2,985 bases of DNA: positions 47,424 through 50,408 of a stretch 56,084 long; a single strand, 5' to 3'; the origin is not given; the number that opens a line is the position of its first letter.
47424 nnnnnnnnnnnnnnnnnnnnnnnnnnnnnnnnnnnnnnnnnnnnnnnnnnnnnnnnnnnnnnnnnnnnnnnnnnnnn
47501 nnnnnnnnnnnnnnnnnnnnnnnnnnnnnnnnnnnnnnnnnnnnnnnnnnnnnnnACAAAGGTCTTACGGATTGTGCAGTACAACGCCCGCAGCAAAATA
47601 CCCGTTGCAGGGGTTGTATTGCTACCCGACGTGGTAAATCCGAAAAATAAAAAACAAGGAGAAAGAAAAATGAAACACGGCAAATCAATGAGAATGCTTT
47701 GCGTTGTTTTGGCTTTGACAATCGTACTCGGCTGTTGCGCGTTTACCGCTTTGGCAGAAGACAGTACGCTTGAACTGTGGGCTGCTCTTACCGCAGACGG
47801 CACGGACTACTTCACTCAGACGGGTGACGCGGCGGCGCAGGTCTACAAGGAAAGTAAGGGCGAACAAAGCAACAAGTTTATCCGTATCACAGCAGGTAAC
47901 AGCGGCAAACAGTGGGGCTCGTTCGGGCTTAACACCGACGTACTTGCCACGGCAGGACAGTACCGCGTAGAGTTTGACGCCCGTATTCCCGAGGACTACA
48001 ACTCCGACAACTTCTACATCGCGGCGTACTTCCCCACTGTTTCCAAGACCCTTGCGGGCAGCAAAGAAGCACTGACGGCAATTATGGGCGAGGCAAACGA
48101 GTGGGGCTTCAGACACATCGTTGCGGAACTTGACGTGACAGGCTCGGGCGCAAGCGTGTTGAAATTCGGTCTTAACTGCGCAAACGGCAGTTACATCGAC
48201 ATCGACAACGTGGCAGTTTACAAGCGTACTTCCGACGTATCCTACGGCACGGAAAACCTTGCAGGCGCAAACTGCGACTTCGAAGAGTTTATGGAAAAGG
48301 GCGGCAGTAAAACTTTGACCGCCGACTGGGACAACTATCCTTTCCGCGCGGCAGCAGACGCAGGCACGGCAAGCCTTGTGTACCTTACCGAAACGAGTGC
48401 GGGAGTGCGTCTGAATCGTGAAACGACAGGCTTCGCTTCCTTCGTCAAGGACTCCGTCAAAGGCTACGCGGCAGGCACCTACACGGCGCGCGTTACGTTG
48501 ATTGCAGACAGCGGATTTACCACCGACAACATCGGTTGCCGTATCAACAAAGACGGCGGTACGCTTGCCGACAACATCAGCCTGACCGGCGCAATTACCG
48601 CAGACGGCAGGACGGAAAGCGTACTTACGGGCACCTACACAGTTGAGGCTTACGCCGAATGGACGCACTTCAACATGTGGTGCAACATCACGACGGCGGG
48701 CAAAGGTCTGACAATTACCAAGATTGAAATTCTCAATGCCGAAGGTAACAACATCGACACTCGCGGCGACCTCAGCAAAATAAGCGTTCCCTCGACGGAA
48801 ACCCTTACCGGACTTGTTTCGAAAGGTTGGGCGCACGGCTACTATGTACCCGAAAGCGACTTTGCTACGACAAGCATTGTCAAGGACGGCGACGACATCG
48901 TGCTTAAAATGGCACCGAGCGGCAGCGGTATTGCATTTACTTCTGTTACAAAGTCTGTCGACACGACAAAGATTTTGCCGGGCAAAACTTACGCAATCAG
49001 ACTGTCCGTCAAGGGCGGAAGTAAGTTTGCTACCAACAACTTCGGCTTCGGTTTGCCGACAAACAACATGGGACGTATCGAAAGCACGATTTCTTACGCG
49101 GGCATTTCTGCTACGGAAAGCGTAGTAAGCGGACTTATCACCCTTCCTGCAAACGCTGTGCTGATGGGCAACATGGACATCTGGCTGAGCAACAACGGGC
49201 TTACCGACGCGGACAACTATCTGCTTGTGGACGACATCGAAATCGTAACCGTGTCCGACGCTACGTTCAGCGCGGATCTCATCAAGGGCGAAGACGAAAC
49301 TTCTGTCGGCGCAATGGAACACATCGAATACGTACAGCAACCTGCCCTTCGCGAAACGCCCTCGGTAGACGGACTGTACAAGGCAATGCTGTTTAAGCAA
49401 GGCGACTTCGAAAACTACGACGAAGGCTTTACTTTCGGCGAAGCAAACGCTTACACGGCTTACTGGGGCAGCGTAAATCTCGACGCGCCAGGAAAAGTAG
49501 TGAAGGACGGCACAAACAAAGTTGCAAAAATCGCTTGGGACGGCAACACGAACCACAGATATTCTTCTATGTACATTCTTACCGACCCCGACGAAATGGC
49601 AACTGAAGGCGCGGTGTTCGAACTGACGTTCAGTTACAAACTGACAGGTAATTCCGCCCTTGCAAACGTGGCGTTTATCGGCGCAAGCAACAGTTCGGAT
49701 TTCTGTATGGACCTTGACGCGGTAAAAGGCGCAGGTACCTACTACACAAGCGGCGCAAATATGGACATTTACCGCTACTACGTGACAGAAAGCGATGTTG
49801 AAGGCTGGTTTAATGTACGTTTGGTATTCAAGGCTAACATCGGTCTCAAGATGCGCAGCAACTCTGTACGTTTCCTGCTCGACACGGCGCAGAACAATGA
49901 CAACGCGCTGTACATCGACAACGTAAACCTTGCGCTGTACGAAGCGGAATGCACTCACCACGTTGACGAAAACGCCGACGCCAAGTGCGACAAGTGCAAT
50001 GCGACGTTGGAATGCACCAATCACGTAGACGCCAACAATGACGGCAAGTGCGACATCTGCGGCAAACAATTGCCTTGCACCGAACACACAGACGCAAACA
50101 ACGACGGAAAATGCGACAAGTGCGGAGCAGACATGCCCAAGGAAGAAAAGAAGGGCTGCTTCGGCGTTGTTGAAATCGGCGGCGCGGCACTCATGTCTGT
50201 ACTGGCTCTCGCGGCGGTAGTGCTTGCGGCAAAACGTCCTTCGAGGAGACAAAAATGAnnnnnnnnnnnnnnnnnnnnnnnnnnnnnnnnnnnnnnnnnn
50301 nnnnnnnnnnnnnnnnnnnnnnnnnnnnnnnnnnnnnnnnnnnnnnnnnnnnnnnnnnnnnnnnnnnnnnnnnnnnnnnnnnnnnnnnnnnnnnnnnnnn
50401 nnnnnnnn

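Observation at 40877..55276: Firmicute locus combining three DUF4185 (GH183-like) enzymes, a GH172 enzyme, an ABC importer, a multi-CBM surface protein, LacI, an A5P isomerase and a pentose kinase: putative D-arabinofuranoside (D-arabinan) utilisation system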

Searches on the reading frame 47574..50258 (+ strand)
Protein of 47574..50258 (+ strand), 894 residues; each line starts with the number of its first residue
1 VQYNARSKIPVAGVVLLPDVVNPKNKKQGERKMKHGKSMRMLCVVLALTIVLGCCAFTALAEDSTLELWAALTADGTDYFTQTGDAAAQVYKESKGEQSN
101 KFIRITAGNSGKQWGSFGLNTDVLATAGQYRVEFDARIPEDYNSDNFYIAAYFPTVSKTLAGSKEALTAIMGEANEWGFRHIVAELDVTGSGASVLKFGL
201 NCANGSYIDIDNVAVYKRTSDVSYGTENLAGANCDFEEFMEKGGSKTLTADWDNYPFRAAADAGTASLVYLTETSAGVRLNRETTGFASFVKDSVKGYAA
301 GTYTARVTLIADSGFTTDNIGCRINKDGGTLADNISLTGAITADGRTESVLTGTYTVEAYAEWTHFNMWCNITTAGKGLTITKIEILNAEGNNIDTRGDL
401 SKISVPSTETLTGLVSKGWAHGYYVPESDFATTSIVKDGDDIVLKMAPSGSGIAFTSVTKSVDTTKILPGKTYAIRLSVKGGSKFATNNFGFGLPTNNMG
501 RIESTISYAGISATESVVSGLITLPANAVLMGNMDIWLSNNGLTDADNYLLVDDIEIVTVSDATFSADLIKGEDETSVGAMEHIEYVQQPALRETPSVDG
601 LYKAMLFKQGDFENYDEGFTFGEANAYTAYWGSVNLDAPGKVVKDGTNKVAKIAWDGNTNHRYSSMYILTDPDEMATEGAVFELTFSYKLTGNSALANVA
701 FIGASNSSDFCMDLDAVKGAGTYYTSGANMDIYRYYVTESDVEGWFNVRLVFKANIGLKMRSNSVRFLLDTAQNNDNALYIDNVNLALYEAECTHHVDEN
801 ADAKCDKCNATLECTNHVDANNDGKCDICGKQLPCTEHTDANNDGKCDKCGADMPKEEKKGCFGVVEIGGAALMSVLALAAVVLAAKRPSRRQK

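Call 3: search_protein_families(library=pfam, proteins=[window:47574-50258:+], max_evalue=0.01)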
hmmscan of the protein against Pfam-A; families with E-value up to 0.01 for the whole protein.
window:47574-50258:+ (894 aa): 0 families

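Call 5: search_protein_families(library=ncbifam, proteins=[window:47574-50258:+], max_evalue=0.01)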
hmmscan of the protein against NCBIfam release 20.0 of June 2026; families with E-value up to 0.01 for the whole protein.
window:47574-50258:+ (894 aa): 0 families

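Call 29: search_protein_families(library=pfam, proteins=[window:47670-50258:+], max_evalue=1)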
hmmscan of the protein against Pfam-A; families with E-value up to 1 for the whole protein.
window:47670-50258:+ (862 aa): 3 families
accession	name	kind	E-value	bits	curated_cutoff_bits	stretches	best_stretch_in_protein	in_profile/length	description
PF02018.23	CBM_4_9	-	0.068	14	25.9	1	43-118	12-84/136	Carbohydrate binding domain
PF19335.5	HMBD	-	0.28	11.6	23.6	0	792-801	16-25/28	Heavy metal binding domain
PF05191.20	ADK_lid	-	0.89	9.9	26.6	0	811-821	20-30/36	Adenylate kinase, active site lid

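Call 30: find_homologous_proteins(query=window:47670-50258:+, max_evalue=0.001)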
Query window:47670-50258:+ (862 aa): 5 proteins with E <= 0.001 among 8000 candidates.
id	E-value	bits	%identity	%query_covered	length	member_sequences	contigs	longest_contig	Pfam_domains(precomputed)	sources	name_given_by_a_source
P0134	0.0e+0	1906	97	100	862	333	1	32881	-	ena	-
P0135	0.0e+0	1638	83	100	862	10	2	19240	-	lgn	-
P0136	0.0e+0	1404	71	100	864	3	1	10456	-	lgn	-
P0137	2.1e-181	623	42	94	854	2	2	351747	-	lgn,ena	-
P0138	1.9e-175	604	40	94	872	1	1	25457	-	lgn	-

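Call 45: predict_structure(alignment_id=A3)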
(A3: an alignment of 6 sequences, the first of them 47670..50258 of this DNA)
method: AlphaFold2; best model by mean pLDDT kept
length: 862 residues; sequences in the alignment: 6
mean_pLDDT: 72.4   pTM: 0.40
mean pLDDT of the five models: 72.4, 68.8, 65.8, 64.1, 60.0
residues with pLDDT >= 90: 100; 70-90: 434; 50-70: 237; < 50: 91
segments of 3 or more residues with pLDDT < 50: 1-31, 554-557, 592-598, 823-862
pLDDT, mean of each block of 10 residues (from residue 1): 36 45 34 66 68 73 80 67 79 82 85 79 61 71 83 77 83 80 82 79 61 58 64 68 75 83 91 92 88 89 92 86 92 90 83 92 77 56 64 79 78 84 86 82 90 86 72 79 86 77 87 85 86 76 58 50 74 66 75 46 72 84 83 75 71 89 76 62 76 61 83 88 61 81 87 81 64 65 58 61 55 59 36 29 35 31 28
secondary structure, 60 per line:
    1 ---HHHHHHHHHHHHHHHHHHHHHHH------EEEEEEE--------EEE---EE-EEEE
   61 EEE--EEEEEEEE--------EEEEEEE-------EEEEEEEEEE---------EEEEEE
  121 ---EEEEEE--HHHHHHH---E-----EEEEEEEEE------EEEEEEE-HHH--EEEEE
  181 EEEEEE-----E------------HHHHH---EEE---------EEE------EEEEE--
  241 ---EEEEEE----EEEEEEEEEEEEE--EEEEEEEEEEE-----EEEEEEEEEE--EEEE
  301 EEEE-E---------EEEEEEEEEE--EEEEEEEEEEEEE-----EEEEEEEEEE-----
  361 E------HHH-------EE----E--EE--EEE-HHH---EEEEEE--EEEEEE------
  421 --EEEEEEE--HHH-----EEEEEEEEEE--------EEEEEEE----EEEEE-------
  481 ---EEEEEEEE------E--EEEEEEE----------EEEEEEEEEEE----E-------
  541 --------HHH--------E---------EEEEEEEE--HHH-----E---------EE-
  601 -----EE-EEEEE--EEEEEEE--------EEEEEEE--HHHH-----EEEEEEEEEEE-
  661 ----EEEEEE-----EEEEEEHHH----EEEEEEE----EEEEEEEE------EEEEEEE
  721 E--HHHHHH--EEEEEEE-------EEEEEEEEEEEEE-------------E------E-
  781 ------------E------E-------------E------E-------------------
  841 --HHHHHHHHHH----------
elements in order (helices of 4 or more, strands of 3 or more residues): H4-26 E33-39 E48-50 E57-63 E66-73 E82-88 E96-105 E115-120 E124-129 H132-138 E148-156 E163-169 E176-186 H205-209 E213-215 E225-227 E234-238 E244-249 E254-266 E269-279 E285-294 E297-304 E316-325 E328-340 E346-355 E391-393 E401-406 E409-414 E423-429 E440-449 E458-464 E469-473 E484-491 E501-507 E518-528 E570-577 E609-613 E616-622 E631-637 H640-643 E649-659 E665-670 E676-681 E689-695 E700-707 E714-721 H724-729 E732-738 E746-758 H843-852

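Call 51: fold_search(model_id=the predicted structure, library=pdb)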
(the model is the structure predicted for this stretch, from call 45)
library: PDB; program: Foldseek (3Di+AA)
matches with E <= 10: 1546; with E <= 0.001: 111
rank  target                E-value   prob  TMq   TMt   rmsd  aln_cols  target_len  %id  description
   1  4w8j                  6.0e-13  1.00  0.12  0.11  45.9       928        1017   10  Structure of the full-length insecticidal protein Cry1Ac reveals intriguing details of toxin packaging into in vivo form (released 2014-09-17)
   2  3a7q_A                1.3e-12  1.00  0.11  0.14  40.3       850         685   10  Structural basis for specific recognition of reelin by its receptors (released 2010-03-23)
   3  8w7n                  2.8e-12  1.00  0.12  0.11  46.5       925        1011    9  Crystal structure of the in-cell Cry1Aa purified from Bacillus thuringiensis (released 2024-03-06)
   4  5b4x_A                5.4e-12  1.00  0.11  0.13  39.9       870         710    9  Crystal structure of the ApoER2 ectodomain in complex with the Reelin R56 fragment (released 2017-04-26)
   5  9h9a                  6.9e-12  1.00  0.13  0.10  46.8       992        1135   10  native structure of the full-length pesticidal protein Cry8Ba2, from crystals formed in vivo (form 1) (released 2025-12-03)
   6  2e26_A                9.7e-12  1.00  0.12  0.14  40.3       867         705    9  Crystal structure of two repeat fragment of reelin (released 2007-05-22)
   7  5b4x_C                2.1e-11  1.00  0.11  0.13  38.8       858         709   10  Crystal structure of the ApoER2 ectodomain in complex with the Reelin R56 fragment (released 2017-04-26)
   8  9h99                  3.0e-11  1.00  0.12  0.10  44.2       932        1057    9  Native structure of the full-length pesticidal protein Cry1Ca18 at pH7, from crystals formed in vivo (released 2025-11-12)
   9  9qxq                  6.5e-11  1.00  0.12  0.10  46.9       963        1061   10  native structure of full-length pesticidal protein Cry1Ca18 at pH9, from crystals formed in vivo (released 2026-02-11)
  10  6a48                  9.6e-11  1.00  0.12  0.15  33.6       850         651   10  Crystal structure of reelin N-terminal region (released 2019-06-19)
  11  5x7o_A                1.9e-10  1.00  0.11  0.08  38.3       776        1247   11  Crystal structure of Paenibacillus sp. 598K alpha-1,6-glucosyltransferase (released 2017-07-26)
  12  5a57                  1.2e-09  1.00  0.12  0.10  30.1       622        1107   12  The structure of GH101 from Streptococcus pneumoniae TIGR4 in complex with PUGT (released 2015-09-02)
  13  4xup_B                2.5e-09  1.00  0.14  0.32  18.9       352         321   12  Structure of the N-terminal CBM22-1-CBM22-2 tandem domain from Paenibacillus barcinonensis Xyn10C (released 2015-06-03)
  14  4xup_D                3.1e-09  1.00  0.14  0.32  19.0       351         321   11  Structure of the N-terminal CBM22-1-CBM22-2 tandem domain from Paenibacillus barcinonensis Xyn10C (released 2015-06-03)
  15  4xup_F                5.3e-09  1.00  0.13  0.32  22.9       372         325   12  Structure of the N-terminal CBM22-1-CBM22-2 tandem domain from Paenibacillus barcinonensis Xyn10C (released 2015-06-03)
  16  4xup_A                9.5e-09  1.00  0.14  0.31  17.4       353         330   11  Structure of the N-terminal CBM22-1-CBM22-2 tandem domain from Paenibacillus barcinonensis Xyn10C (released 2015-06-03)
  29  7kwb_A                3.7e-07  1.00  0.13  0.25  31.9       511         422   10  Surface glycan-binding protein B from Bacteroides thetaiotaomicron (released 2021-02-17)
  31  7kwb_B                1.9e-06  1.00  0.13  0.26  30.9       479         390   11  Surface glycan-binding protein B from Bacteroides thetaiotaomicron (released 2021-02-17)
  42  8ic1_A                8.0e-05  1.00  0.12  0.21  26.6       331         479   10  endo-alpha-D-arabinanase EndoMA1 D51N mutant from Microbacterium arabinogalactanolyticum in complex with arabinooligos (released 2023-08-16)
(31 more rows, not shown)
